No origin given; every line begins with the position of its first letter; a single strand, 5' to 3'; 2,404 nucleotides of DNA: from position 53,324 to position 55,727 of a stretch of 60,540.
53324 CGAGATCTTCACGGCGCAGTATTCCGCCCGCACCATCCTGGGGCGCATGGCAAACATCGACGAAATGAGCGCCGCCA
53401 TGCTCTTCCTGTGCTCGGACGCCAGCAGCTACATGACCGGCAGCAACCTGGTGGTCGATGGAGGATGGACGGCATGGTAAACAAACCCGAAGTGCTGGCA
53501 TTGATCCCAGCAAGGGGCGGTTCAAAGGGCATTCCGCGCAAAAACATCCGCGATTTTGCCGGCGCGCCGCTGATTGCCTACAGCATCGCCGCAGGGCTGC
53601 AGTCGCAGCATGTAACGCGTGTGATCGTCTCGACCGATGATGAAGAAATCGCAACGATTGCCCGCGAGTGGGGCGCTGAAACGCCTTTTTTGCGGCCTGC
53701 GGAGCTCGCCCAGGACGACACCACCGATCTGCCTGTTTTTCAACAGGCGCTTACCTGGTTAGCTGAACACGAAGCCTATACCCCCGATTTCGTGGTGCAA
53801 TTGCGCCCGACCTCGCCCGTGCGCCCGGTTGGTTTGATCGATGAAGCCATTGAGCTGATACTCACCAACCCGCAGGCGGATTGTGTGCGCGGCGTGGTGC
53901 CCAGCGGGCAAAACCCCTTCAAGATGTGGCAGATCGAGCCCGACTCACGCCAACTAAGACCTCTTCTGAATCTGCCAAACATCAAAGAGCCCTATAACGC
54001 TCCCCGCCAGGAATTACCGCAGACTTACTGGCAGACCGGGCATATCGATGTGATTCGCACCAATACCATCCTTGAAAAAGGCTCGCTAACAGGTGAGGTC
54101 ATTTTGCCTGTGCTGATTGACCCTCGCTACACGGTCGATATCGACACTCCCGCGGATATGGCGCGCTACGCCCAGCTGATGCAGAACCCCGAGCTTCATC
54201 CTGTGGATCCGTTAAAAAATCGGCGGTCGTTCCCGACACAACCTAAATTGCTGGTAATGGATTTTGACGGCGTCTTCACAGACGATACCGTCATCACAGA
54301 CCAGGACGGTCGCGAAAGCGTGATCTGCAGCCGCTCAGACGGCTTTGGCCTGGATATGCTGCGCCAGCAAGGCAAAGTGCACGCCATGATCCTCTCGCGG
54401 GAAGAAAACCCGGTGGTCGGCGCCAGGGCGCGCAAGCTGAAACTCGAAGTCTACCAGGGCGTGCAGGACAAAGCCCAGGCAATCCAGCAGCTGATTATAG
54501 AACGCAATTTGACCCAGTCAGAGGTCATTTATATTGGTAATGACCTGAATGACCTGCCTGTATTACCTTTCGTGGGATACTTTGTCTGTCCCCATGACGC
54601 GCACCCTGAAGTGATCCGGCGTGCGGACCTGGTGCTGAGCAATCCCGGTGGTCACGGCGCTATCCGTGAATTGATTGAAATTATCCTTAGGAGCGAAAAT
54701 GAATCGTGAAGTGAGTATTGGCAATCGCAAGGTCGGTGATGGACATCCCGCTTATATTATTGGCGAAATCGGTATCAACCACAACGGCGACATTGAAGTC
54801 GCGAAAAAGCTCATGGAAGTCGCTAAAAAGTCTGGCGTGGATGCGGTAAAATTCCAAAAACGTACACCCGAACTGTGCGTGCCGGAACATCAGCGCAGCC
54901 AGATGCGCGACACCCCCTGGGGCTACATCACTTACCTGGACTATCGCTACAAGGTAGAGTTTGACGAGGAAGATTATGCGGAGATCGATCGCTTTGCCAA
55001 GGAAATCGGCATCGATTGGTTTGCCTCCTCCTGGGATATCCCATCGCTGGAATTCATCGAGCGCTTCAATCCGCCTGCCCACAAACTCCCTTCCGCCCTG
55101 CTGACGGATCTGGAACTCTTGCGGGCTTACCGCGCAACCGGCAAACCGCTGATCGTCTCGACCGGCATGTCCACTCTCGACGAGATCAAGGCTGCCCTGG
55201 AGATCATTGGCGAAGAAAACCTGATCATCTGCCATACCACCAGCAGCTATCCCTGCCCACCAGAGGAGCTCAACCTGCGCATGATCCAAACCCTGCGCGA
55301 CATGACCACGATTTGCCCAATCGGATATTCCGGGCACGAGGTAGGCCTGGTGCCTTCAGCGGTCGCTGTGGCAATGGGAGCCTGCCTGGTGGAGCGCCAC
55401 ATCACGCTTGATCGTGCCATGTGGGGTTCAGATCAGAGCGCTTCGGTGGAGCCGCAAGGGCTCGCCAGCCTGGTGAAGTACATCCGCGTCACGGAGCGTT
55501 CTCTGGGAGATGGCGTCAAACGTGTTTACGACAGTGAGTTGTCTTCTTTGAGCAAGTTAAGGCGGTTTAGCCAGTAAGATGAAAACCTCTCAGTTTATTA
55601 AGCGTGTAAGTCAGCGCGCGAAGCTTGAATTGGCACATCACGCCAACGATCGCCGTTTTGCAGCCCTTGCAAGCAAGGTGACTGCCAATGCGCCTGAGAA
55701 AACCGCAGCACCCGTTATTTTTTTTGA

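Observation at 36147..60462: A ~25-kb single-strand, translationally coupled operon for an ABC-transporter-exported nonulosonic-acid glycopolymer in a probable monoderm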

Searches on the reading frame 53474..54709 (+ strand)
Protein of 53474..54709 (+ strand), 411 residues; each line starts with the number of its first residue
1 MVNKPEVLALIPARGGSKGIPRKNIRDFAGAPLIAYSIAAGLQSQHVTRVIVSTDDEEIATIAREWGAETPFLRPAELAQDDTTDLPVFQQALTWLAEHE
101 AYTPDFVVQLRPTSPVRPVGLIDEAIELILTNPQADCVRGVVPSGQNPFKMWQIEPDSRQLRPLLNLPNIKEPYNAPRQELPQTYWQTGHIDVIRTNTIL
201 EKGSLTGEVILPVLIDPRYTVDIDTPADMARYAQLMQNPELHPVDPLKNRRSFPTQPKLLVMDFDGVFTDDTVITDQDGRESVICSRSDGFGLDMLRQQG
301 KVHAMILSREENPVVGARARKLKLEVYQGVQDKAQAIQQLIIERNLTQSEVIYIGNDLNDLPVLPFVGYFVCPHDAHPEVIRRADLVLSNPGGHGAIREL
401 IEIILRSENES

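Call 5: search_protein_families(library=pfam, proteins=[window:53474-54709:+], max_evalue=0.001)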
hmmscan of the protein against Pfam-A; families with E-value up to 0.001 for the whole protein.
window:53474-54709:+ (411 aa): 2 families
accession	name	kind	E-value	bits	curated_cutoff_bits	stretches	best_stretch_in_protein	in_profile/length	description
PF02348.25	CTP_transf_3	-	5.2e-21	75.9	22.6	1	9-144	2-129/217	Cytidylyltransferase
PF08282.18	Hydrolase_3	-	1.3e-09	38.6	20.9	1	321-390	176-245/255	haloacid dehalogenase-like hydrolase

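Call 8: search_protein_families(library=ncbifam, proteins=[window:53474-54709:+], max_evalue=0.00001)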
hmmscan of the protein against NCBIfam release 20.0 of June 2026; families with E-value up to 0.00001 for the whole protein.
window:53474-54709:+ (411 aa): 14 families
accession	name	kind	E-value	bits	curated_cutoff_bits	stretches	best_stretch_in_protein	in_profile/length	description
TIGR03584.1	PseF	equivalog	4e-44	150.9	205.7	1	8-231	1-215/222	pseudaminic acid cytidylyltransferase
NF007019.0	PRK09484.1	equivalog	1.3e-32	112.9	208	1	257-410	25-178/187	3-deoxy-manno-octulosonate-8-phosphatase KdsC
TIGR01670.1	KdsC-phosphatas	subfamily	7.2e-31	107.2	106.95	1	258-409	2-153/154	3-deoxy-D-manno-octulosonate 8-phosphate phosphatase, YrbI family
NF058599.1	KDN-9-PPhBT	equivalog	4.3e-29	101.7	180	1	257-406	2-151/152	3-deoxy-D-glycero-D-galacto-nonulopyranosonate 9-phosphatase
TIGR02726.1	phenyl_P_delta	equivalog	3e-23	82.9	281.95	1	258-408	8-158/169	phenylphosphate carboxylase subunit delta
NF009905.0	PRK13368.1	subfamily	1.3e-11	44.3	255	1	7-140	3-125/243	3-deoxy-manno-octulosonate cytidylyltransferase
NF003952.0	PRK05450.1-5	subfamily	1.3e-11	44.1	193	1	6-73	2-69/250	3-deoxy-manno-octulosonate cytidylyltransferase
NF003950.0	PRK05450.1-3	subfamily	2.4e-11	43.5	234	1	7-139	3-127/248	3-deoxy-manno-octulosonate cytidylyltransferase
NF002245.0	PRK01158.1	equivalog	1.1e-10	41.3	198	1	326-406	151-230/233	phosphoglycolate phosphatase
TIGR00099.1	Cof-subfamily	subfamily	9.9e-10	38.4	137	1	324-391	180-247/256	Cof-type HAD-IIB family hydrolase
NF003948.0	PRK05450.1-1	equivalog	4.4e-08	32.6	281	1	4-76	3-74/248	3-deoxy-manno-octulosonate cytidylyltransferase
TIGR01487.1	Pglycolate_arch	equivalog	2.5e-07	30.8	122.75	1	325-396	140-211/215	phosphoglycolate phosphatase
TIGR00466.1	kdsB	equivalog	3.9e-07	29.7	155.2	1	9-70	5-65/241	3-deoxy-manno-octulosonate cytidylyltransferase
TIGR01482.1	SPP-subfamily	subfamily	7e-06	25.8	107.15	0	326-404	143-221/225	sucrose-phosphate phosphatase subfamily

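Call 16: find_related_loci(query=window:53474-54709:+, collection=genome_contigs, flank=10000)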
Query window:53474-54709:+ (411 aa) in genome_contigs; peptide patterns used: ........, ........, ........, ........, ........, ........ (x = any residue, [..] = any of these).
233 stretches matched a pattern; 158 encode a relative of the query (tblastn E <= 1e-3); the best 80 are kept; 80 distinct loci.
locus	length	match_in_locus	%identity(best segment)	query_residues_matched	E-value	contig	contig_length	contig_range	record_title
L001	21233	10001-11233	93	1-411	0e+0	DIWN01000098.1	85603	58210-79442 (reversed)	MAG TPA_asm: Anaerolineaceae bacterium UBA6105 UBA6105_contig_2874, whole genome shotgun sequence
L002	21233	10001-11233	89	1-411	0e+0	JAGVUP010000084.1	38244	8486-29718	MAG: Chloroflexota bacterium isolate WAS_Bin_29 WAS_Bin_29_scaffold_352, whole genome shotgun sequence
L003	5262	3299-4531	90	1-411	0e+0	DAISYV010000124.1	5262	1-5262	MAG TPA_asm: Anaerolineaceae bacterium isolate CTOTU18765 NODE_12145_length_5262_cov_12.593624, whole genome shotgun seq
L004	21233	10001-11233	90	1-411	0e+0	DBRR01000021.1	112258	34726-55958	MAG TPA_asm: Anaerolineaceae bacterium UBA1363 UBA1363_contig_592, whole genome shotgun sequence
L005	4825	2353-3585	88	1-411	0e+0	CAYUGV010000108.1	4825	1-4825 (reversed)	MAG TPA_asm: uncultured Anaerolineaceae bacterium isolate binchicken_co168_317 genome assembly, contig: NODE_25126_lengt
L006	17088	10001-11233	88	1-411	0e+0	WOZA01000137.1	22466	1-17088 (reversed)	MAG: Anaerolineaceae bacterium isolate WOFB12 NODE_893_length_22466_cov_32.075231, whole genome shotgun sequence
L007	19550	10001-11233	89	1-411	0e+0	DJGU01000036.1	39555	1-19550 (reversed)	MAG TPA_asm: Anaerolineaceae bacterium UBA5838 UBA5838_contig_1353, whole genome shotgun sequence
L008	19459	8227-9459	88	1-411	0e+0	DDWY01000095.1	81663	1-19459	MAG TPA_asm: Anaerolineaceae bacterium UBA2274 UBA2274_contig_1108, whole genome shotgun sequence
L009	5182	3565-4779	72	1-406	0e+0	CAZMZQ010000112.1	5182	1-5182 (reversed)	MAG TPA_asm: uncultured Anaerolineaceae bacterium isolate binchicken_co39_401 genome assembly, contig: NODE_33661_length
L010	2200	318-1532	73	1-406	0e+0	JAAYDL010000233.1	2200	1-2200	MAG: Lentisphaerae bacterium isolate AS06rmzACSIP_553 409936_AS06, whole genome shotgun sequence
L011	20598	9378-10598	70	1-408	0e+0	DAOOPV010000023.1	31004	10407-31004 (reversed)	MAG TPA_asm: Anaerolineaceae bacterium isolate AMR_MDS_2588 NODE_1693_length_31004_cov_9.278587, whole genome shotgun se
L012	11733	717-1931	69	1-405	0e+0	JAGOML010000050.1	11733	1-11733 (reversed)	MAG: Anaerolineaceae bacterium isolate Go_SlDig_bin_13 Go_SlDig_16419_length_11733_cov_21.526107, whole genome shotgun s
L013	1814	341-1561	70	1-408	0e+0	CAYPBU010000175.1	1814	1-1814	MAG TPA_asm: uncultured Anaerolineaceae bacterium isolate SRP192927_co2_209 genome assembly, contig: NODE_182941_length_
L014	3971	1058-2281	70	1-411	0e+0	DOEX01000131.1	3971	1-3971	MAG TPA_asm: Anaerolineaceae bacterium isolate UBA11382 contig_56203, whole genome shotgun sequence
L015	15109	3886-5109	68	1-409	0e+0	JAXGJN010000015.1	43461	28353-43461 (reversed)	MAG: Anaerolineaceae bacterium isolate AnMBR.bin163 bin163_15, whole genome shotgun sequence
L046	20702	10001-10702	64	6-241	2e-89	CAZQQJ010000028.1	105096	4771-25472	MAG TPA_asm: uncultured Anaerolinea sp. isolate SRP278314_co2_69 genome assembly, contig: NODE_332_length_105096_cov_39.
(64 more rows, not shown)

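Call 23: search_solved_structures(query=window:53474-54709:+, max_evalue=0.00001)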
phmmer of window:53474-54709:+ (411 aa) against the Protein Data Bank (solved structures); distinct sequences matched with E-value up to 0.00001: 25.
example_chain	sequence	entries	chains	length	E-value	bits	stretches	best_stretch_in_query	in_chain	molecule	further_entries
3mmz_A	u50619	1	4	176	8.7e-35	123.7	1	259-405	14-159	putative HAD family hydrolase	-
9ftb_A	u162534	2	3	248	5.9e-29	104.5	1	8-231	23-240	NeuA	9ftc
6ifd_A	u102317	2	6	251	4.2e-28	101.6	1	6-239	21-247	CMP-N-acetylneuraminate Synthetase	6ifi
3n07_A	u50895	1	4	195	5.7e-24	88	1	254-410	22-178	3-deoxy-D-manno-octulosonate 8-phosphate phosphatase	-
3n1u_A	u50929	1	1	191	1.9e-21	79.7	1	257-410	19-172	Hydrolase, HAD superfamily, subfamily III A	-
1eyr_A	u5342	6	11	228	5.7e-21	78.2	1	7-237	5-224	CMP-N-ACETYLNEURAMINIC ACID SYNTHETASE | N-acylneuraminate cytidylyltransferase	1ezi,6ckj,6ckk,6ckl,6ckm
3e81_A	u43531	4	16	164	1.6e-20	76.7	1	257-406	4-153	Acylneuraminate cytidylyltransferase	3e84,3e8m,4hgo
7t35_A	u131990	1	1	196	5e-20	75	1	257-408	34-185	3-deoxy-D-manno-octulosonate 8-phosphate phosphatase KdsC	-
4hgq_A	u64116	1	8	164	1e-19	74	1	257-406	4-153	Acylneuraminate cytidylyltransferase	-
4nav_D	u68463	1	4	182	1.1e-19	73.9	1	257-409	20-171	HYPOTHETICAL PROTEIN XCC279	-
3mn1_A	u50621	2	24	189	2.1e-19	73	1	258-408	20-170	probable yrbi family phosphatase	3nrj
4um5_A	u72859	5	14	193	2.4e-19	72.8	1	257-409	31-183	3-DEOXY-D-MANNO-OCTULOSONATE 8-PHOSPHATE PHOSPHATASE KDSC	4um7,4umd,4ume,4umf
3i6b_A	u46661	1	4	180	4e-19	72.1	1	258-408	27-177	3-deoxy-D-manno-octulosonate 8-phosphate phosphatase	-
2r8e_A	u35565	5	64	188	4.5e-19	71.9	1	258-408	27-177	3-deoxy-D-manno-octulosonate 8-phosphate phosphatase | YrbI from Escherichia coli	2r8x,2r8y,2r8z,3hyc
1qwj_A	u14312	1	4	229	5.2e-19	71.7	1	5-229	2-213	cytidine monophospho-N-acetylneuraminic acid synthetase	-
3ewi_A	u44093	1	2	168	5.5e-12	48.6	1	256-404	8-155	N-acylneuraminate cytidylyltransferase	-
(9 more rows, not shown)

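Call 26: search_protein_families(library=pfam, proteins=[L001:17356-18309:+, L001:18569-19432:+, L001:19453-20298:+, L001:20335-21225:-, L004:16982-18043:+, L004:18036-18809:+, L004:18830-19696:+, L004:19711-20601:-], max_evalue=0.01)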
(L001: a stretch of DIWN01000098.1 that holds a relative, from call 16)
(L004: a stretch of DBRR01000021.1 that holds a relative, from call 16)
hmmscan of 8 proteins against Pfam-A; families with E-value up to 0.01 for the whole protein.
L001:17356-18309:+ (317 aa): 3 families
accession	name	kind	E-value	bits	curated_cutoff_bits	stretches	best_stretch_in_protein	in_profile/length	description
PF00535.33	Glycos_transf_2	-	1.3e-28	100.5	23.3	1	8-124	1-120/168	Glycosyl transferase family 2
PF13641.12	Glyco_tranf_2_3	-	2.9e-12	47.5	27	1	5-184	2-195/230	Glycosyltransferase like family 2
PF10111.15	Glyco_tranf_2_2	-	4.4e-08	33.4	27.3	1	16-135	11-139/276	Glycosyltransferase like family 2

L001:18569-19432:+ (287 aa): 3 families
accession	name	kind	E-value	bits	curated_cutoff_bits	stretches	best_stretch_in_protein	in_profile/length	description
PF00535.33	Glycos_transf_2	-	1.1e-27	97.5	23.3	1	38-151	1-116/168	Glycosyl transferase family 2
PF13641.12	Glyco_tranf_2_3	-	2.4e-12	47.8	27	1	35-216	1-196/230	Glycosyltransferase like family 2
PF10111.15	Glyco_tranf_2_2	-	5.9e-10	39.5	27.3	1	47-231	12-216/276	Glycosyltransferase like family 2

L001:19453-20298:+ (281 aa): 2 families
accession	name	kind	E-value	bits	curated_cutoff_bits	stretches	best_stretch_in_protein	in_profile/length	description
PF05050.19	Methyltransf_21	-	1.6e-21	77.7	22.7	1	57-215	1-172/173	Methyltransferase FkbM domain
PF13489.12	Methyltransf_23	-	0.0076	16.4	27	0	52-92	23-61/164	Methyltransferase domain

L001:20335-21225:- (296 aa): 2 families
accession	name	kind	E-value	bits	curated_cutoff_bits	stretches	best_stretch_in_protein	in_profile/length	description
PF00892.27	EamA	-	7.3e-37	127.1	28.2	2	153-288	2-134/135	EamA-like transporter family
PF03151.22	TPT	-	8.3e-07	29.1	30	1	11-141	148-290/291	Triose-phosphate Transporter family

L004:16982-18043:+ (353 aa): 3 families
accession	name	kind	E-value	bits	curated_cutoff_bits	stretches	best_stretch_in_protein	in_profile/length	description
PF00535.33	Glycos_transf_2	-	2.5e-27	96.3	23.3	1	39-158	1-123/168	Glycosyl transferase family 2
PF13641.12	Glyco_tranf_2_3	-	4.5e-09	37.1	27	1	38-213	3-193/230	Glycosyltransferase like family 2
PF10111.15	Glyco_tranf_2_2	-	2.2e-06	27.8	27.3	1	48-168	12-141/276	Glycosyltransferase like family 2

L004:18036-18809:+ (257 aa): 4 families
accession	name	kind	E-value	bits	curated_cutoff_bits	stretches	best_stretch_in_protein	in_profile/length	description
PF00535.33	Glycos_transf_2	-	1.5e-28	100.2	23.3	1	8-115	1-111/168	Glycosyl transferase family 2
PF13641.12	Glyco_tranf_2_3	-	1.5e-12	48.4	27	1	5-186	1-196/230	Glycosyltransferase like family 2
PF10111.15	Glyco_tranf_2_2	-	1.1e-10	41.9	27.3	1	18-203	13-218/276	Glycosyltransferase like family 2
PF13632.12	Glyco_trans_2_3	-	0.0019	18.5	27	1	89-187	5-109/198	Glycosyl transferase family group 2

L004:18830-19696:+ (288 aa): 2 families
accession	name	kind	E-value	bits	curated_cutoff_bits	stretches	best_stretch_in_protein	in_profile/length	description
PF05050.19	Methyltransf_21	-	3.1e-24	86.4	22.7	1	57-215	1-172/173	Methyltransferase FkbM domain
PF13489.12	Methyltransf_23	-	0.0028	17.8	27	1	50-100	21-71/164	Methyltransferase domain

L004:19711-20601:- (296 aa): 2 families
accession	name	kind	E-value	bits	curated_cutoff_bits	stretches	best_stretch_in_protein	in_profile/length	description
PF00892.27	EamA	-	5.4e-40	137.2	28.2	2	153-288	2-134/135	EamA-like transporter family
PF03151.22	TPT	-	2.7e-06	27.4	30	1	9-141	146-290/291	Triose-phosphate Transporter family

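Call 83: search_protein_families(library=pfam, proteins=[L011:10642-11703:+, L046:10822-12726:+], max_evalue=0.01)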
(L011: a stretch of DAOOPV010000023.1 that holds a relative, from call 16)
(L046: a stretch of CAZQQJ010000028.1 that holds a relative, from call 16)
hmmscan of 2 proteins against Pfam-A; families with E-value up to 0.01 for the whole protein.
L011:10642-11703:+ (353 aa): 2 families
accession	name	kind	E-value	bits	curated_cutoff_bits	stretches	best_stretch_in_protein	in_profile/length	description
PF13186.11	SPASM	-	1.9e-13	50.9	21.5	1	277-342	1-66/67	Iron-sulfur cluster-binding domain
PF04055.27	Radical_SAM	-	1.1e-08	35.9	29.5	1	123-226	48-151/166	Radical SAM superfamily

L046:10822-12726:+ (634 aa): 3 families
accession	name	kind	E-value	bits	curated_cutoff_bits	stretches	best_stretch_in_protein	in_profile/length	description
PF03102.20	NeuB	-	9.9e-87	290.8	22.1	1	37-272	1-240/241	NeuB family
PF01261.30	AP_endonuc_2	-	2.5e-24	86.8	31.1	1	407-612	42-234/249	Xylose isomerase-like TIM barrel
PF08666.17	SAF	-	9e-09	36.2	21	1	290-345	3-62/63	SAF domain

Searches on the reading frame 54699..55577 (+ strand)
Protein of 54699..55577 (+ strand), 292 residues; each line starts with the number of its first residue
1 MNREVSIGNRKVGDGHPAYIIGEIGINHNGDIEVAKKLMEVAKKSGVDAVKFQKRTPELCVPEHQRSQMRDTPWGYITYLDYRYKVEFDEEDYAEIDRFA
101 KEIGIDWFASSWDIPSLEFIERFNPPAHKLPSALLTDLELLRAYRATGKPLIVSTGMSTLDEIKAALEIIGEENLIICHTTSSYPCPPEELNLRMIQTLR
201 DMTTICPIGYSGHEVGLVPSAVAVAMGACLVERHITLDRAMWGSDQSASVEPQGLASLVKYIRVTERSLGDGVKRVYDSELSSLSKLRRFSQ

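Call 5: search_protein_families(library=pfam, proteins=[window:54699-55577:+], max_evalue=0.001)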
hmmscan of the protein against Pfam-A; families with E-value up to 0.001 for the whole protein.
window:54699-55577:+ (292 aa): 1 family
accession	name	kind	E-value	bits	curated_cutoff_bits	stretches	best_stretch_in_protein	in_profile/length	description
PF03102.20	NeuB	-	2.9e-73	246.7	22.1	1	38-274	1-241/241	NeuB family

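Call 8: search_protein_families(library=ncbifam, proteins=[window:54699-55577:+], max_evalue=0.00001)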
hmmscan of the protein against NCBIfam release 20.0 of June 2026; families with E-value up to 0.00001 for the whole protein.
window:54699-55577:+ (292 aa): 2 families
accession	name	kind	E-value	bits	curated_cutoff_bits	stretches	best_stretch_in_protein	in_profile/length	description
TIGR03569.1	NeuB_NnaB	equivalog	6.5e-71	239.1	399.65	1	19-284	2-273/329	N-acetylneuraminate synthase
TIGR03586.1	PseI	equivalog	7.2e-56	189.7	340.25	1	18-280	2-268/327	pseudaminic acid synthase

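Call 22: search_solved_structures(query=window:54699-55577:+, max_evalue=0.00001)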
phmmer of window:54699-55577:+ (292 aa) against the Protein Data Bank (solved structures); distinct sequences matched with E-value up to 0.00001: 8.
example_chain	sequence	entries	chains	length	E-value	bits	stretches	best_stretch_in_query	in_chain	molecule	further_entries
6ncs_A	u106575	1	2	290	8.4e-37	130.1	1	1-280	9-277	N-acetylneuraminic acid (Sialic acid) synthetase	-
8h2c_A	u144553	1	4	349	5.2e-35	124.2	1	16-273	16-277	Pseudaminic acid synthase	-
1vli_A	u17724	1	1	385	4.5e-31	111.3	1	6-281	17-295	Spore coat polysaccharide biosynthesis protein spsE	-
1xuu_A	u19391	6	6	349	1.3e-29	106.5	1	2-258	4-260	polysialic acid capsule biosynthesis protein SiaC | N-acetylneuraminate synthase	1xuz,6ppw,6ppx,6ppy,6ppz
4ipj_A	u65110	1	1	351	1.3e-29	106.5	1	2-258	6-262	Polysialic acid capsule biosynthesis protein SiaC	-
4ipi_A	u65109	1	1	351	1.3e-29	106.5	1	2-258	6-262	Polysialic acid capsule biosynthesis protein SiaC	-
2wqp_A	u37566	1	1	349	1.7e-29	106.1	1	2-258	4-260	POLYSIALIC ACID CAPSULE BIOSYNTHESIS PROTEIN SIAC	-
3g8r_A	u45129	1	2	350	1.2e-16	64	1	23-289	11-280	Probable spore coat polysaccharide biosynthesis protein E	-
